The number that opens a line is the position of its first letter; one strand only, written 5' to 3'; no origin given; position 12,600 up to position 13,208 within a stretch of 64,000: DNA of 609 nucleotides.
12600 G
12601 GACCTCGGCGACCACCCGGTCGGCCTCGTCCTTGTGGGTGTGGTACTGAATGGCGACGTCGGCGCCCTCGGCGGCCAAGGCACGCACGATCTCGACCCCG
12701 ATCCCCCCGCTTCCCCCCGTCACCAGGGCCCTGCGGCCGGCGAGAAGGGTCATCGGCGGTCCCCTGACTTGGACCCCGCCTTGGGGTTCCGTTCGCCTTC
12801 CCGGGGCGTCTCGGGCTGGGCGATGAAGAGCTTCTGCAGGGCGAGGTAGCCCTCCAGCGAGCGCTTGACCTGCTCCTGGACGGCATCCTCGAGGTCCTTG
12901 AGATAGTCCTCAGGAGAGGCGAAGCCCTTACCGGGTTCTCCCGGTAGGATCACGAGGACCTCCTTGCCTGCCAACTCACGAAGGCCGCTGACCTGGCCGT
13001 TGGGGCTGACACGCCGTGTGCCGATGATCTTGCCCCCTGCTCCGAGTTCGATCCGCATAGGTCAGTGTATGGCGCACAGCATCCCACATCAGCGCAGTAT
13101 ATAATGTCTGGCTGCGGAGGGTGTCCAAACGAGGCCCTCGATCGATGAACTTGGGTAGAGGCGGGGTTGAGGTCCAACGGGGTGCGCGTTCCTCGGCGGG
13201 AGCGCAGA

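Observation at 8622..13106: Complete PHA (polyhydroxyalkanoate) operon with an AbrB-type regulator in a non-halophile-looking archaeon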

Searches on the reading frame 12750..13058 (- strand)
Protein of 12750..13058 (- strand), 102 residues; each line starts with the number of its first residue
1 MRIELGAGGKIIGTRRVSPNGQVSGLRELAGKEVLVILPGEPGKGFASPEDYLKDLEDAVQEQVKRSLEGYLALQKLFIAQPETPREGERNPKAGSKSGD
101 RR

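Call 4: search_protein_families(library=pfam, max_evalue=0.1, proteins=[window:12750-13058:-])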
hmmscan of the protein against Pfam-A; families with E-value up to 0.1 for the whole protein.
window:12750-13058:- (102 aa): 0 families

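Call 5: search_protein_families(library=ncbifam, max_evalue=0.1, proteins=[window:12750-13058:-])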
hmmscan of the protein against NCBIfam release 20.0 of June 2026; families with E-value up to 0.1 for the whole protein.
window:12750-13058:- (102 aa): 0 families

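Call 22: find_homologous_proteins(query=window:12750-13058:-, max_evalue=0.001)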
Query window:12750-13058:- (102 aa): 127 proteins with E <= 0.001 among 130 candidates; the best 120 are listed.
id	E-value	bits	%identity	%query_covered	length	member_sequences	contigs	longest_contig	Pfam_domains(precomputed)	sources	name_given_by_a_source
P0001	3.1e-56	206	98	100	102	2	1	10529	-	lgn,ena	-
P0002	4.4e-33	131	63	99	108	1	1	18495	-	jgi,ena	jgi:hypothetical protein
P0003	2.6e-32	129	66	100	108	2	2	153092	-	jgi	jgi:hypothetical protein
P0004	3.6e-32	128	70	84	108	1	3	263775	-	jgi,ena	jgi:hypothetical protein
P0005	4.9e-30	122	73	78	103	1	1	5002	-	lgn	-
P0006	5.9e-29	118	64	90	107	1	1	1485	-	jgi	jgi:hypothetical protein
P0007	4.0e-23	99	60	85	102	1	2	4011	-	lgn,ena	-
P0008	1.8e-22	97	62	78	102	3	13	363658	-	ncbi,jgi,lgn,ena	jgi:hypothetical protein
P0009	3.0e-22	97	62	78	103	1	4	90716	-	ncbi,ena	-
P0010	4.1e-22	96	52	100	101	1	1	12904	-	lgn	-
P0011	1.2e-21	95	58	85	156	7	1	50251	-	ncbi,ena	-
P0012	1.9e-18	84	55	89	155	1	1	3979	-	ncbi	-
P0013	3.6e-18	83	54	89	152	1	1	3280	-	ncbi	-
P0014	6.2e-18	83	53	89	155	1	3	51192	-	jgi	jgi:hypothetical protein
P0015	7.4e-18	82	55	89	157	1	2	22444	-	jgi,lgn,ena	-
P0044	2.2e-15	75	43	79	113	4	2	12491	-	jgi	jgi:hypothetical protein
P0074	2.0e-14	71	51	89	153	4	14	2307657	-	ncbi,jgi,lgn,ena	ncbi:MAG: hypothetical protein WB789_06065 [Thermoplasmata archaeon]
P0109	1.1e-12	66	42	88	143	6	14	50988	-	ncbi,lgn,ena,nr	ncbi:MAG: hypothetical protein M1481_07385 [Candidatus Thermoplasmatota archaeon]|nr:hypothetical pr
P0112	3.9e-12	64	48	81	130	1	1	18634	-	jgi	jgi:hypothetical protein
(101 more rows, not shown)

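Call 24: search_solved_structures(query=A1, max_evalue=10, show_alignments=3)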
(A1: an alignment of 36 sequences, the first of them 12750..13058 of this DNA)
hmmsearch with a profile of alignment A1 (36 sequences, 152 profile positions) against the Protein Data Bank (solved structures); distinct sequences matched with E-value up to 10: 10.
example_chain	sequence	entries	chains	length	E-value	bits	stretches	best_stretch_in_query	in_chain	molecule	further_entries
2jqq_A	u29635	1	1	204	0.054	17.2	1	51-121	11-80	Conserved oligomeric Golgi complex subunit 2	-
8y0e_E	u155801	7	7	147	0.6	13.8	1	32-89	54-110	C147L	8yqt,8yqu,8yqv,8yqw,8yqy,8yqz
8q3b_F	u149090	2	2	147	0.66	13.6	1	33-89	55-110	DNA-directed RNA polymerase RPB6 homolog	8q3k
8xx5_E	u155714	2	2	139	0.7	13.5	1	32-89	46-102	C147L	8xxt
8xxp_E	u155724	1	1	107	0.71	13.5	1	32-89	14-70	C147L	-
8xx4_E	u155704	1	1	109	0.75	13.4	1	32-89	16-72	RNA polymerase subunit 6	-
2di4_A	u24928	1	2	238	0.88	13.2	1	45-135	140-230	Cell division protein ftsH homolog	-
8xy6_E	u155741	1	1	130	0.97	13.1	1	32-89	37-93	C147L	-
8qat_A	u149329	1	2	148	1.9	12.2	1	60-136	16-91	Protein Hook homolog 3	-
7tbi_M1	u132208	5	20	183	4.7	10.9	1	50-143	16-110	Nsp1 | NUP62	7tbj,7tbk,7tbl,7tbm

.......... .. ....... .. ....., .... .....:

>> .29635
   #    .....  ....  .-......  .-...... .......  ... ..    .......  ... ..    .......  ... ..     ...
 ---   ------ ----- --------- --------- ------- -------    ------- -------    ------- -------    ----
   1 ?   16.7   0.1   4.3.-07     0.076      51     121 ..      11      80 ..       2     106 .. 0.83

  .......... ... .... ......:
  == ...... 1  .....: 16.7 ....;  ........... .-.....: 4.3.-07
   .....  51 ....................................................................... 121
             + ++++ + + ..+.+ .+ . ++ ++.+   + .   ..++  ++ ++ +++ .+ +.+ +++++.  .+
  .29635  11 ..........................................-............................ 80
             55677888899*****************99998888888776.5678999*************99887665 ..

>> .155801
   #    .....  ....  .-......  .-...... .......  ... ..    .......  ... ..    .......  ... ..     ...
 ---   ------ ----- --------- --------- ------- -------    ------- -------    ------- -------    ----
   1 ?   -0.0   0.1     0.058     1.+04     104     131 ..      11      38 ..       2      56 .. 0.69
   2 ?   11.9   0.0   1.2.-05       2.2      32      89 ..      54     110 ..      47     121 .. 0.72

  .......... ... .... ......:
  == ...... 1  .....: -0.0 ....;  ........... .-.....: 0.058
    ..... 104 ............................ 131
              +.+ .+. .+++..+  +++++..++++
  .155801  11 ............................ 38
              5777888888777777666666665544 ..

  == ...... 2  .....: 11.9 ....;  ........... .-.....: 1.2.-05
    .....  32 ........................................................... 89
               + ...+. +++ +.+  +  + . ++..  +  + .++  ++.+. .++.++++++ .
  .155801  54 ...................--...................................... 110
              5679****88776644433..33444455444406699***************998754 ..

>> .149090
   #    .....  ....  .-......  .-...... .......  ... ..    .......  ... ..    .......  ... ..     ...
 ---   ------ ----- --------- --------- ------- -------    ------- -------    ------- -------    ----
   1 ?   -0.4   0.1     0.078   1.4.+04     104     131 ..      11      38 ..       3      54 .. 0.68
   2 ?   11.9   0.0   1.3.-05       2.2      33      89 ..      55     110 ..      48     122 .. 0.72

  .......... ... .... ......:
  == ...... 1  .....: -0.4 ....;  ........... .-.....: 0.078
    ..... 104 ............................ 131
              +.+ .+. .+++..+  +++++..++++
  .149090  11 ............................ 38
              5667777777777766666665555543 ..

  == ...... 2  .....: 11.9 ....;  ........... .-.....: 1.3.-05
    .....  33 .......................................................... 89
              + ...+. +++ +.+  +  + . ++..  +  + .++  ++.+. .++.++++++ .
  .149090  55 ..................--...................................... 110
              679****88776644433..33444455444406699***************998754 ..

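Call 31: predict_structure(alignment_id=A1)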
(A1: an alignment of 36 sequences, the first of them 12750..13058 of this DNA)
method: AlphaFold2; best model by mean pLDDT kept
length: 102 residues; sequences in the alignment: 36
mean_pLDDT: 74.8   pTM: 0.35
mean pLDDT of the five models: 74.8, 73.5, 73.0, 72.8, 70.7
residues with pLDDT >= 90: 18; 70-90: 50; 50-70: 15; < 50: 19
segments of 3 or more residues with pLDDT < 50: 85-99
pLDDT, mean of each block of 10 residues (from residue 1): 81 86 75 88 72 85 93 81 47 47 46
secondary structure, 60 per line:
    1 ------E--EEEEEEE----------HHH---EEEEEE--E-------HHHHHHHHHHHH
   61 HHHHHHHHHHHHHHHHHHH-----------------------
elements in order: E10-16 E33-38 H49-79

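Call 34: fold_search(model_id=the predicted structure, library=pdb)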
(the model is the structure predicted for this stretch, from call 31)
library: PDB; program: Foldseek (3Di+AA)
matches with E <= 10: 11; with E <= 0.001: 0
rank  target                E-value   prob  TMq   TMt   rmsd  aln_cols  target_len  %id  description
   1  6zhi_A                4.1e+00  0.07  0.19  0.10  12.2        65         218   22  Structure of the Plasmodium falciparum Hsp70-x substrate binding domain in complex with hydrophobic peptide (released 2020-09-09)
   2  4r5g_B                6.1e+00  0.05  0.20  0.11  12.0        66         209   15  Crystal structure of the DnaK C-terminus with the inhibitor PET-16 (released 2014-09-10)
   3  2op6                  7.4e+00  0.07  0.20  0.15   6.7        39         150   18  Peptide-binding domain of Heat shock 70 kDa protein D precursor from C.elegans (released 2007-02-27)
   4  3n8e_A                8.0e+00  0.06  0.24  0.17  11.7        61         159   21  Substrate binding domain of the human Heat Shock 70kDa protein 9 (mortalin) (released 2010-06-16)
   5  6k39_B                8.0e+00  0.03  0.17  0.13  15.5        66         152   21  Structural analysis of AIMP2-DX2 and HSP70 interaction (released 2019-10-02)
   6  6zhi_B                8.5e+00  0.07  0.20  0.10   6.1        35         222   23  Structure of the Plasmodium falciparum Hsp70-x substrate binding domain in complex with hydrophobic peptide (released 2020-09-09)
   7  6jpv_B                8.5e+00  0.03  0.18  0.14  14.3        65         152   22  Structural analysis of AIMP2-DX2 and HSP70 interaction (released 2019-10-02)
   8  5xi9_MODEL_1_A        8.5e+00  0.02  0.15  0.10  26.0        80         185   18  Solution structure for human HSP70 substrate binding domain (released 2018-05-16)
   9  4fl9                  9.1e+00  0.07  0.20  0.05   6.1        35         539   26  Crystal Structure of bovine hsc70(aa1-554)E213A/D214A at 1.9A Resolution (released 2013-10-02)
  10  6k39_A                9.1e+00  0.02  0.17  0.13  15.6        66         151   21  Structural analysis of AIMP2-DX2 and HSP70 interaction (released 2019-10-02)
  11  7odi                  9.7e+00  0.06  0.21  0.05   6.8        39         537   23  Crystal structure of bovine Hsc70(aa1-554)E213A/D214A in complex with methanesulfonamide (released 2022-06-01)

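Call 37: search_protein_families(library=pfam, alignment_id=A1, max_evalue=10)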
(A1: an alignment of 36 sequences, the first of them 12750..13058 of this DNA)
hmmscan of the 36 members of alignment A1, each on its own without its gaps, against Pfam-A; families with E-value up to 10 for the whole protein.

A. member 1, window:12750-13058:- (102 aa): 0 families

B. families by the number of members that match (of 36 scanned): 7 families
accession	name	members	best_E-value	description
PF18495.6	VbhA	2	0.026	Antitoxin VbhA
PF11285.13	DUF3086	2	0.11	Protein of unknown function (DUF3086)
PF13597.11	NRDD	1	0.032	Anaerobic ribonucleoside-triphosphate reductase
PF09849.14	DUF2076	1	0.034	Uncharacterized protein conserved in bacteria (DUF2076)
PF18593.6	CdiI_2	1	0.078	CdiI immunity protein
PF00210.30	Ferritin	1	0.086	Ferritin-like domain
PF13454.12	NAD_binding_9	1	0.12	FAD-NAD(P)-binding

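Call 64: find_encoding_contigs(protein=P0109, flank=6000, max_places=1)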
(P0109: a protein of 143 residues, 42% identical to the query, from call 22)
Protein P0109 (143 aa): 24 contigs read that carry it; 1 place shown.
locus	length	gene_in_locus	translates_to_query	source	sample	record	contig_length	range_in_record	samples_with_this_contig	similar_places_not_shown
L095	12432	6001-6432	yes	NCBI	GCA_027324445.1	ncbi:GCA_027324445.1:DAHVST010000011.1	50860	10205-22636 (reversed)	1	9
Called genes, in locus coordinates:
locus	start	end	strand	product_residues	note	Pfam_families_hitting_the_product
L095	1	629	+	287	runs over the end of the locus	PF02775:TPP_enzyme_C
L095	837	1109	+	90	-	PF07282:Cas12f1-like_TNB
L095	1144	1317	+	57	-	-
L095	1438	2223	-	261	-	-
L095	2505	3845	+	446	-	PF13424:TPR_12 (faint), PF00515:TPR_1 (faint), PF07719:TPR_2 (faint), PF13174:TPR_6 (faint), PF13181:TPR_8 (faint), PF13428:TPR_14 (faint), PF25063:ARM_TT21_C, PF13432:TPR_16 (weak), +5 more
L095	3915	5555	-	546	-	PF00118:Cpn60_TCP1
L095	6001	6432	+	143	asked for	-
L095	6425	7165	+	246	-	PF00106:adh_short, PF08659:KR, PF13561:adh_short_C2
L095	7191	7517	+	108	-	-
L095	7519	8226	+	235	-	-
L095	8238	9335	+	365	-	PF00561:Abhydrolase_1, PF01674:Lipase_2 (weak), PF01738:DLH (faint), PF11339:DUF3141 (faint), PF12146:Hydrolase_4 (weak)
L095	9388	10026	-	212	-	PF01325:Fe_dep_repress, PF02742:Fe_dep_repr_C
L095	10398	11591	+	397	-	PF01566:Nramp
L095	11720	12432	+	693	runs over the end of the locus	PF00437:T2SSE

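Call 65: find_encoding_contigs(protein=P0112, flank=6000, max_places=1)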
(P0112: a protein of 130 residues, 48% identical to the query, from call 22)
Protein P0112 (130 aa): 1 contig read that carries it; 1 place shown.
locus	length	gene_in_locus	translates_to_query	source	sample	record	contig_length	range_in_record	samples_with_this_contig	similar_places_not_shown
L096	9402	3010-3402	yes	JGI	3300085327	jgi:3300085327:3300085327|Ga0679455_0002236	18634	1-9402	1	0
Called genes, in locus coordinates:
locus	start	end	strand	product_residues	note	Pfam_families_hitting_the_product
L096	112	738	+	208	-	PF01873:eIF-5_eIF-2B, PF01938:TRAM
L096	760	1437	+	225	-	PF01885:PTS_2-RNA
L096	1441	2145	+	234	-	-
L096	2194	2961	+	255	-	-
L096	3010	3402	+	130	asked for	-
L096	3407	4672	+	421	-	PF04389:Peptidase_M28, PF01546:Peptidase_M20, PF07687:M20_dimer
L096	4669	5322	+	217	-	-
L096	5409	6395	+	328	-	PF03215:Rad17 (weak), PF05496:RuvB_N (weak), PF13177:DNA_pol3_delta2, PF25199:nSTAND_NTPase5 (weak), PF00004:AAA, PF25361:AAA_lid_RFC1 (weak), PF21960:RCF1-5-like_lid, PF08542:Rep_fac_C, +2 more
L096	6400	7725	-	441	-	PF01142:TruD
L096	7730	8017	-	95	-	PF13656:RNA_pol_L_2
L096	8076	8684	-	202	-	PF14382:ECR1_N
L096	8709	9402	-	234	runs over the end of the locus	PF06026:Rib_5-P_isom_A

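Call 66: find_encoding_contigs(protein=P0044, flank=6000, max_places=1)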
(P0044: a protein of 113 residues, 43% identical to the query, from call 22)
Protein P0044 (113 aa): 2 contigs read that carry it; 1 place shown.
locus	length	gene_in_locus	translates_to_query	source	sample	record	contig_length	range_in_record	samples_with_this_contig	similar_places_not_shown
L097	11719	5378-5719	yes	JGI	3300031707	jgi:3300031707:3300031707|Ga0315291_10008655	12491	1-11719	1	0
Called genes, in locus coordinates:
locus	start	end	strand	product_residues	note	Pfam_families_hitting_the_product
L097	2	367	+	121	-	?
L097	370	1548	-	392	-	PF01384:PHO4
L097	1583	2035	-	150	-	PF01865:PhoU_div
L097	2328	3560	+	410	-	PF00919:UPF0004, PF04055:Radical_SAM, PF01938:TRAM (faint)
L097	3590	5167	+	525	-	PF20720:nSTAND3 (weak)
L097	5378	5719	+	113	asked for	-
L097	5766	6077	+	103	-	PF02359:CDC48_N (weak)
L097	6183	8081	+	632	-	PF02518:HATPase_c, PF00204:DNA_gyraseB, PF01751:Toprim, PF00986:DNA_gyraseB_C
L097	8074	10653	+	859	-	PF00521:DNA_topoisoIV, PF03989:DNA_gyraseA_C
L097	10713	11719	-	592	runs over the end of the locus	?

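Call 72: search_protein_families(library=pfam, max_evalue=10, proteins=[window:12750-13058:-, P0109, P0112, P0044])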
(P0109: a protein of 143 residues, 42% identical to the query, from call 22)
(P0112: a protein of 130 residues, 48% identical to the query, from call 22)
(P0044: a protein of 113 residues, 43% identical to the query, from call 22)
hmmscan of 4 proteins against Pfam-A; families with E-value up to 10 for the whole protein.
window:12750-13058:- (102 aa): 0 families

P0109 (143 aa): 0 families

P0112 (130 aa): 0 families

P0044 (113 aa): 0 families

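Call 80: find_encoding_contigs(protein=P0074, flank=10000, max_places=1)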
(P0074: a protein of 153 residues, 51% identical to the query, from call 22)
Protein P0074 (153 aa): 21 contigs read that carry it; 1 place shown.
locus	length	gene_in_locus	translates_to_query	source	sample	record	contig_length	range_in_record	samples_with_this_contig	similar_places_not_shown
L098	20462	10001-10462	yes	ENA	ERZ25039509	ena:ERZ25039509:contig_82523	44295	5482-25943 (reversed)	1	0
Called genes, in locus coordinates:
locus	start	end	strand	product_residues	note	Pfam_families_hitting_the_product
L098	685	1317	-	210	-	-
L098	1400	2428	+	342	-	PF17874:TPR_MalT, PF13424:TPR_12 (faint)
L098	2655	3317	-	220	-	PF00174:Oxidored_molyb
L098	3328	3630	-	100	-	PF01916:DS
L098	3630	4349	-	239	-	PF01916:DS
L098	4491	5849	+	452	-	PF13191:AAA_16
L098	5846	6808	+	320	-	-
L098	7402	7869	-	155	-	PF01948:PyrI, PF02748:PyrI_C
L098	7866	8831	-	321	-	PF02729:OTCace_N, PF00185:OTCace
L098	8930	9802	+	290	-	PF00892:EamA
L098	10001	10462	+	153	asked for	-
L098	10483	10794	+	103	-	-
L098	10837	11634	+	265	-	PF09712:PHA_synth_III_E (faint)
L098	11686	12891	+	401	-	PF07167:PhaC_N (weak), PF00561:Abhydrolase_1, PF12146:Hydrolase_4 (faint), PF01738:DLH (faint)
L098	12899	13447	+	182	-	PF00378:ECH_1, PF16113:ECH_2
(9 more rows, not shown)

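Call 81: find_encoding_contigs(protein=P0008, flank=10000, max_places=1)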
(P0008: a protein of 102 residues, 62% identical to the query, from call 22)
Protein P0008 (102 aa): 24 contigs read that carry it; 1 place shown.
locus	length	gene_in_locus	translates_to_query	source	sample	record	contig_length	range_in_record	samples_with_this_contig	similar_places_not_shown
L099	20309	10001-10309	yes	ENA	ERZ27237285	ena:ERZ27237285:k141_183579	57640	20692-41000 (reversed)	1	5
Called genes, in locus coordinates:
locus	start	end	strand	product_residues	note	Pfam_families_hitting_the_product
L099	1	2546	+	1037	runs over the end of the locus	PF13191:AAA_16, PF13401:AAA_22 (faint), PF05763:DUF835, PF13424:TPR_12 (faint)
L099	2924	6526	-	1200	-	PF13573:SprB (faint), PF13927:Ig_3 (faint), PF18911:PKD_4 (faint), PF07495:Y_Y_Y (faint)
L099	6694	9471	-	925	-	PF01183:Glyco_hydro_25, PF00801:PKD, PF18911:PKD_4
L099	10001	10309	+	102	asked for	-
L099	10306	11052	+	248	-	PF00106:adh_short, PF08659:KR, PF23441:SDR, PF13561:adh_short_C2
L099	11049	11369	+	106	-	-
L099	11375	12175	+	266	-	-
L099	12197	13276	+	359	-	PF07167:PhaC_N (weak), PF00561:Abhydrolase_1, PF12697:Abhydrolase_6 (weak), PF11339:DUF3141 (weak), PF12146:Hydrolase_4 (faint)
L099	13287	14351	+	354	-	PF00378:ECH_1, PF16113:ECH_2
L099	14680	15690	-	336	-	PF01370:Epimerase, PF05368:NmrA, PF13460:NAD_binding_10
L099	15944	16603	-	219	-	PF01269:Fibrillarin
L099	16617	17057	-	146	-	PF14588:YjgF_endoribonc, PF01042:Ribonuc_L-PSP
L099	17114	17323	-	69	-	-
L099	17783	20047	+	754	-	PF05317:Thermopsin, PF00801:PKD (weak), PF13240:Zn_Ribbon_1 (weak)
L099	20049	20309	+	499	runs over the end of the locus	PF13415:Beta-prop_FBX42, PF24681:Kelch_KLHDC2_KLHL20_DRC7, PF24981:Beta-prop_ATRN-LZTR1, PF13418:Beta-prop_TYW4 (weak), PF24681:Kelch_KLHDC2_KLHL20_DRC7, PF13415:Beta-prop_FBX42, PF24981:Beta-prop_ATRN-LZTR1 (weak), PF24681:Kelch_KLHDC2_KLHL20_DRC7 (weak), +1 more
